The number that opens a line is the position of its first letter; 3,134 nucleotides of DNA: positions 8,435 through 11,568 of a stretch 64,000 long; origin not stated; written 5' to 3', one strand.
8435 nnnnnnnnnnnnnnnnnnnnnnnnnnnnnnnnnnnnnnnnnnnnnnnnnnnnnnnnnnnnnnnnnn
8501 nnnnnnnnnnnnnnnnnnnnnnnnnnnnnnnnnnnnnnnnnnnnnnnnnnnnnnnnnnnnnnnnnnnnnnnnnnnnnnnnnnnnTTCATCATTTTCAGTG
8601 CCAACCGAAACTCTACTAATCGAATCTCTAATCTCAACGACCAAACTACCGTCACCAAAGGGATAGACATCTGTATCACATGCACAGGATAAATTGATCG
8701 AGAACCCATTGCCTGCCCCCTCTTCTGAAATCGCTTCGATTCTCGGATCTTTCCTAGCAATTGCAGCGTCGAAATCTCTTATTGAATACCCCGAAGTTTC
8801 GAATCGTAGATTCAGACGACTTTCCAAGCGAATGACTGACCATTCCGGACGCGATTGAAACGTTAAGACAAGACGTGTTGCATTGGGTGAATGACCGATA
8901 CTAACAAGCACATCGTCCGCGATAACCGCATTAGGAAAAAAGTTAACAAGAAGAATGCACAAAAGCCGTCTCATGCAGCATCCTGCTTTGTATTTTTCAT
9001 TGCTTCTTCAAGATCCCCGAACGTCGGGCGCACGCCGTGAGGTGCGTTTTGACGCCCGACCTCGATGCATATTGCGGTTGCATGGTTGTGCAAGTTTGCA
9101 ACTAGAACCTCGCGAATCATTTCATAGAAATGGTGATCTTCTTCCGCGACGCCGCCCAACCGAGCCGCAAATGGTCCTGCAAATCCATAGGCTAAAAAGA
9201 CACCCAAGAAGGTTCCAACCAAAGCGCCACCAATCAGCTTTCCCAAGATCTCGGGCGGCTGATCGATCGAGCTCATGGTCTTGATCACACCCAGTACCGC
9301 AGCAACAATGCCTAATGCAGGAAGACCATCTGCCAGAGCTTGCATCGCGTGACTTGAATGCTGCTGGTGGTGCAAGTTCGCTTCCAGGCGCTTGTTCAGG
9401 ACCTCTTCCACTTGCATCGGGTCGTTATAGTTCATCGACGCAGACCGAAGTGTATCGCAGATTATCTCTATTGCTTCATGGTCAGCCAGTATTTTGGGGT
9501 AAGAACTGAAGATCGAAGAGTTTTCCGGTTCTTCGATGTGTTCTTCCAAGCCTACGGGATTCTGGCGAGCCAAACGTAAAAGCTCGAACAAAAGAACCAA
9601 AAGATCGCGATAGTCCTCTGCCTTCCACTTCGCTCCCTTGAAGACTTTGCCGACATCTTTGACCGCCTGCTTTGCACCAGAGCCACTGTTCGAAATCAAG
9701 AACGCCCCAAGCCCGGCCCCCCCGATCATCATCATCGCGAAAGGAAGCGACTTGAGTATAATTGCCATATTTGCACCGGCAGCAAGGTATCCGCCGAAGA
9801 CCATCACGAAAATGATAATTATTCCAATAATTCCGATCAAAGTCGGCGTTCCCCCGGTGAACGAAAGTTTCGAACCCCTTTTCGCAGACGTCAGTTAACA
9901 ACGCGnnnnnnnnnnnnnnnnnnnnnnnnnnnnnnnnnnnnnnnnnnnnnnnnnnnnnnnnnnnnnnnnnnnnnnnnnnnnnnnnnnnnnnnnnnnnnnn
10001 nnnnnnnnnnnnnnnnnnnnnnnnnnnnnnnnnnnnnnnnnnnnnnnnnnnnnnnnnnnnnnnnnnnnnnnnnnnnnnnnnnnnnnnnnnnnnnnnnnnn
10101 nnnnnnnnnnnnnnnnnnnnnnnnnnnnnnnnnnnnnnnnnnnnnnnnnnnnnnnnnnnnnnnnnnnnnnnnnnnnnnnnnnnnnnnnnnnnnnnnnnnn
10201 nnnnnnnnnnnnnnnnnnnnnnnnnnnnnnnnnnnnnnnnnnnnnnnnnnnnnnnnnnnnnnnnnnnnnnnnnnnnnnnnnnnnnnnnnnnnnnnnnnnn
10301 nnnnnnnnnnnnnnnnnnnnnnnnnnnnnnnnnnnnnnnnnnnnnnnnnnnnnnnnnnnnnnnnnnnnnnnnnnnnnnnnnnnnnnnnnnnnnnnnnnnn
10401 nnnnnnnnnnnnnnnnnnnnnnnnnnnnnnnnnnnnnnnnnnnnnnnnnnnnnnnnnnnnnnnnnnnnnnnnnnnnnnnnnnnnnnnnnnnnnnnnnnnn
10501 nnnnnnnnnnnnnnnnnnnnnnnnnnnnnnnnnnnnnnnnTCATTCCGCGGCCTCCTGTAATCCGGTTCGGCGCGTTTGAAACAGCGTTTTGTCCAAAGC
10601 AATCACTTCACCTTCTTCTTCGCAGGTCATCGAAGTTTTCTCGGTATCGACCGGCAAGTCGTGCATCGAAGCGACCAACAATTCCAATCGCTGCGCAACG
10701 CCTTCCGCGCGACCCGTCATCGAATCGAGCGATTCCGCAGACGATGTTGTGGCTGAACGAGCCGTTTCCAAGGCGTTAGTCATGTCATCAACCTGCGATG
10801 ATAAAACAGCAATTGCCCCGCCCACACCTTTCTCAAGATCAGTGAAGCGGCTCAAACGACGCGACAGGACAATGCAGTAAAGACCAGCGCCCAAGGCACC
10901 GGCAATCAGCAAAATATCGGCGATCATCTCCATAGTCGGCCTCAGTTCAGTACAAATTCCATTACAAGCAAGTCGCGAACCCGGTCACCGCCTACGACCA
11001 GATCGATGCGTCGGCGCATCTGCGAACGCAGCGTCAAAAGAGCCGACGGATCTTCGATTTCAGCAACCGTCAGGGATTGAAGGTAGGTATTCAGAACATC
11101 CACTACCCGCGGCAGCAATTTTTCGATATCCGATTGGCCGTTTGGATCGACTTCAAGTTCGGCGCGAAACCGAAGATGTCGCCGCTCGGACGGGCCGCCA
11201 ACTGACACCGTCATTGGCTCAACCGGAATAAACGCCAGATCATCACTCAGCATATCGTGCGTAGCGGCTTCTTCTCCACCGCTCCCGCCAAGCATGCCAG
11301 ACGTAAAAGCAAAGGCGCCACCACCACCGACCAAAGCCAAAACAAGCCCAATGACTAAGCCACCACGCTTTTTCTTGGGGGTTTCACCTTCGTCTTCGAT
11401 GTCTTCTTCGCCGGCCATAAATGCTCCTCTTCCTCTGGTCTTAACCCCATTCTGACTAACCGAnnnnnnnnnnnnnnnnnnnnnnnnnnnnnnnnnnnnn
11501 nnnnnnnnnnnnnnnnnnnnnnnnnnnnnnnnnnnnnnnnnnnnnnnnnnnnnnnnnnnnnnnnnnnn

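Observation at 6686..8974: Uncharacterised 762-aa secreted protein translationally coupled to motA (possible stator- or peptidoglycan-associated flagellar component)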

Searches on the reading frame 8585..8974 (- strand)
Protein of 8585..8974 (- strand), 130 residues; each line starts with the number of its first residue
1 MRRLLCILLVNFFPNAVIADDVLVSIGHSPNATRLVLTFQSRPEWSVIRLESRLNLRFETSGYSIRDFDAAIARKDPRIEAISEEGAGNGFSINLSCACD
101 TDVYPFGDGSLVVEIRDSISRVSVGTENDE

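Call 50: predict_structure(alignment_id=A2)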
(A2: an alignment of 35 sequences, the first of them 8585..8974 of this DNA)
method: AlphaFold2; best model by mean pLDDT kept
length: 130 residues; sequences in the alignment: 35
mean_pLDDT: 86.5   pTM: 0.75
mean pLDDT of the five models: 86.5, 86.3, 86.1, 86.1, 84.7
residues with pLDDT >= 90: 77; 70-90: 39; 50-70: 13; < 50: 1
segments of 3 or more residues with pLDDT < 50: none
pLDDT, mean of each block of 10 residues (from residue 1): 76 76 93 95 96 95 78 84 89 95 97 92 58
secondary structure, 60 per line:
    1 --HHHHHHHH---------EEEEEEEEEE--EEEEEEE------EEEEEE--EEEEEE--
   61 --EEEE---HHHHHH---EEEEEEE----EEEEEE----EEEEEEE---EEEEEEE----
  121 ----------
elements in order: H3-10 E20-29 E32-38 E45-50 E53-58 E63-66 H70-75 E79-85 E90-95 E100-106 E110-116

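Call 52: fold_search(model_id=the predicted structure, library=pdb)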
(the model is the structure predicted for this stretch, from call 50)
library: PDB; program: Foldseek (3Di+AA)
matches with E <= 10: 683; with E <= 0.001: 1
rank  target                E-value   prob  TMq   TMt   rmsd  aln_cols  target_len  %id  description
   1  4bin                  8.3e-04  1.00  0.51  0.22   4.4       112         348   12  Crystal structure of the E. coli N-acetylmuramoyl-L-alanine amidase AmiC (released 2013-08-21)
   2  3w1z_B                3.2e-03  1.00  0.41  0.38  21.8       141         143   10  Heat shock protein 16.0 from Schizosaccharomyces pombe (released 2013-03-13)
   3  4i88_A                4.2e-03  1.00  0.44  0.49  12.4       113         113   15  R107G HSP16.5 (released 2013-11-13)
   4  9nvj_J                6.9e-03  1.00  0.41  0.49  12.8       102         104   15  mjHSP16.5 34mer (+lysozyme, 75C) (released 2025-04-16)
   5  4aqz_MODEL_1_A        1.2e-02  1.00  0.56  0.53   3.5       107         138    8  B2 domain of Neisseria meningitidis Pilus assembly protein PilQ (released 2012-10-17)
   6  9nv4_A                1.3e-02  0.99  0.44  0.42  16.7       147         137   12  mjHSP16.5 apo-contracted (37C) (released 2025-04-16)
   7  3w1z_C                1.6e-02  1.00  0.45  0.45  13.2       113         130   11  Heat shock protein 16.0 from Schizosaccharomyces pombe (released 2013-03-13)
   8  4rzk_A                1.7e-02  1.00  0.40  0.55   4.0       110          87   10  Crystal structure of Sulfolobus solfataricus Hsp20.1 ACD (released 2015-12-23)
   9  9nvc_A                1.7e-02  1.00  0.43  0.46  12.4       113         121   15  mjHSP16.5 24mer (+lysozyme, 75C) (released 2025-04-16)
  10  4eld_A                1.8e-02  1.00  0.42  0.46  11.3       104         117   16  Crystal Structure of an Activated Variant of Small Heat Shock Protein Hsp16.5 (released 2012-06-13)
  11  9nvk_A                1.8e-02  0.99  0.43  0.47  12.5       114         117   17  mjHSP16.5 36mer (+lysozyme, 75C) (released 2025-04-16)
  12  4eld_B                2.4e-02  0.99  0.42  0.47  11.6       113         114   16  Crystal Structure of an Activated Variant of Small Heat Shock Protein Hsp16.5 (released 2012-06-13)
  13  9nvf_M                2.7e-02  0.99  0.41  0.50  11.3       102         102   16  mjHSP16.5 26mer (+lysozyme, 75C) (released 2025-04-16)
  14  9nvk_o                2.9e-02  0.99  0.42  0.47  12.2       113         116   15  mjHSP16.5 36mer (+lysozyme, 75C) (released 2025-04-16)
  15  3w1z_D                2.9e-02  0.98  0.40  0.45  13.8       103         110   10  Heat shock protein 16.0 from Schizosaccharomyces pombe (released 2013-03-13)
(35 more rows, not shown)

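Call 66: search_protein_families(library=pfam, proteins=[window:8585-8974:-], max_evalue=1)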
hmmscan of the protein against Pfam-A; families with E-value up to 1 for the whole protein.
window:8585-8974:- (130 aa): 0 families

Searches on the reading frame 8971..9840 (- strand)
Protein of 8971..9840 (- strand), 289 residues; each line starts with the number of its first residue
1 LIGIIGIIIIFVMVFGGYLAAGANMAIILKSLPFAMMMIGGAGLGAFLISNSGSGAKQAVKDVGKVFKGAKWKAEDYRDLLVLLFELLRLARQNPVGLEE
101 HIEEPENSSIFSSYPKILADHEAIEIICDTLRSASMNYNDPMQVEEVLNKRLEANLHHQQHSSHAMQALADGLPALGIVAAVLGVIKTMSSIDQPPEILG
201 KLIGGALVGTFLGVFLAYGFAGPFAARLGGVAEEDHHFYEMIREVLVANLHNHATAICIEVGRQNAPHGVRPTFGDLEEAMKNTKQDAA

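Call 5: search_protein_families(library=pfam, proteins=[window:8971-9840:-], max_evalue=1)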
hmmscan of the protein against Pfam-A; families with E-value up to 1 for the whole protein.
window:8971-9840:- (289 aa): 3 families
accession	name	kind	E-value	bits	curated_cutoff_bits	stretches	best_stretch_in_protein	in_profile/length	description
PF20560.3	MotA_N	-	9.3e-32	109.6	27.3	1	4-94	1-90/91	Motility protein A N-terminal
PF01618.21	MotA_ExbB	-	1.2e-12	48.1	22.9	1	136-237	19-123/127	MotA/TolQ/ExbB proton channel family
PF06570.16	DUF1129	-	0.56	10.2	29.1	1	141-217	55-133/207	Protein of unknown function (DUF1129)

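Call 6: search_protein_families(library=ncbifam, proteins=[window:8971-9840:-], max_evalue=1)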
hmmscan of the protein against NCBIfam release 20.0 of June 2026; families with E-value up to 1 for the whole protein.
window:8971-9840:- (289 aa): 7 families
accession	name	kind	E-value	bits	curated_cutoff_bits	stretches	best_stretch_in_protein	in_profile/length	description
TIGR03818.1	MotA1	equivalog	4.4e-103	344.3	303.8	1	1-282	1-281/282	flagellar motor stator protein MotA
NF006583.0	PRK09109.1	equivalog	8.5e-20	70.9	237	1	2-248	4-227/246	flagellar motor protein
NF005997.1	PRK08124.1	equivalog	9.8e-20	70.6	340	1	3-252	5-232/259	flagellar motor stator protein MotA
NF006284.1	PRK08456.1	equivalog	1.3e-12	47.4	380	1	4-233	6-212/252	flagellar motor stator protein MotA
NF005383.1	PRK06926.1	equivalog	1.5e-08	34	394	1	5-244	14-228/271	flagellar motor protein MotP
NF006527.0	PRK08990.1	equivalog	2.3e-08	33.7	341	1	139-248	116-224/254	flagellar motor protein PomA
NF005237.0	PRK06743.1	equivalog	0.00099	18.5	373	1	136-228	137-227/277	flagellar motor protein MotP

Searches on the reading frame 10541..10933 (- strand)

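Call 5: search_protein_families(library=pfam, proteins=[window:10541-10933:-], max_evalue=1)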
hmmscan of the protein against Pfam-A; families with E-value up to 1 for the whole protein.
window:10541-10933:- (130 aa): 3 families
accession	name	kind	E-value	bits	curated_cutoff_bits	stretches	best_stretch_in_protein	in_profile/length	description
PF20072.4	DUF6468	-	2.4e-05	24.8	26.9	1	34-93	5-64/76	Domain of unknown function (DUF6468)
PF21896.2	Talin_IBS2B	-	0.089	13.2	27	1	25-97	18-89/118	Talin IBS2B domain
PF06419.17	COG6_N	-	0.1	13.2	27.4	1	37-88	45-96/114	Conserved oligomeric complex COG6, N-terminal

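Call 6: search_protein_families(library=ncbifam, proteins=[window:10541-10933:-], max_evalue=1)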
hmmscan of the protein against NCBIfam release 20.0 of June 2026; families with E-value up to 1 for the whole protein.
window:10541-10933:- (130 aa): 2 families
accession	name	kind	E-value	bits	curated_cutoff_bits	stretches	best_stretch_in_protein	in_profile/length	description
NF041847.1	transduc_aer2_vibrio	equivalog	0.023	12.9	1200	1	29-94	485-550/804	aerotaxis transducer Aer2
NF005641.0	PRK07403.1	equivalog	0.14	11.4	616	1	53-105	206-258/337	type I glyceraldehyde-3-phosphate dehydrogenase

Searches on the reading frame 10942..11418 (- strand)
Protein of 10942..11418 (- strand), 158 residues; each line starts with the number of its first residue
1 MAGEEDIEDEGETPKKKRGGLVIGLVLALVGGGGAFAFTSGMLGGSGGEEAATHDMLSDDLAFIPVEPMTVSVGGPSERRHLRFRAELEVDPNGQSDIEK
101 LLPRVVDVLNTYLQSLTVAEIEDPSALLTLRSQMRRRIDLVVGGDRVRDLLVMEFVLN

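Call 5: search_protein_families(library=pfam, proteins=[window:10942-11418:-], max_evalue=1)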
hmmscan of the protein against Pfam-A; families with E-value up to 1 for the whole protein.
window:10942-11418:- (158 aa): 1 family
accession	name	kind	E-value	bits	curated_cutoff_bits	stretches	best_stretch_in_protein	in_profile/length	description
PF03748.19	FliL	-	4.6e-12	46.8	24.6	1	63-156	1-101/103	Flagellar basal body-associated protein FliL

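Call 6: search_protein_families(library=ncbifam, proteins=[window:10942-11418:-], max_evalue=1)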
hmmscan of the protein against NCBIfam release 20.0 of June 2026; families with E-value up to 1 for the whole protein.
window:10942-11418:- (158 aa): 5 families
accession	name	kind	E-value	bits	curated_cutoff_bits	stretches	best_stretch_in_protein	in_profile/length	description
NF009420.1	PRK12785.1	equivalog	1.1e-16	61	197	1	5-157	7-160/161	flagellar basal body-associated protein FliL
NF005435.1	PRK07021.1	equivalog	3e-05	23.9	131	1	21-157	12-156/157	flagellar basal body-associated protein FliL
NF004285.1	PRK05696.1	equivalog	6e-05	22.9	179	1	1-156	1-169/171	flagellar basal body-associated protein FliL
NF006283.1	PRK08455.1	equivalog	0.055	13.1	187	1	64-157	87-181/182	flagellar basal body-associated protein FliL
NF005175.0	PRK06654.1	equivalog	0.1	12.3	218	1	91-155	115-176/181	flagellar basal body-associated protein FliL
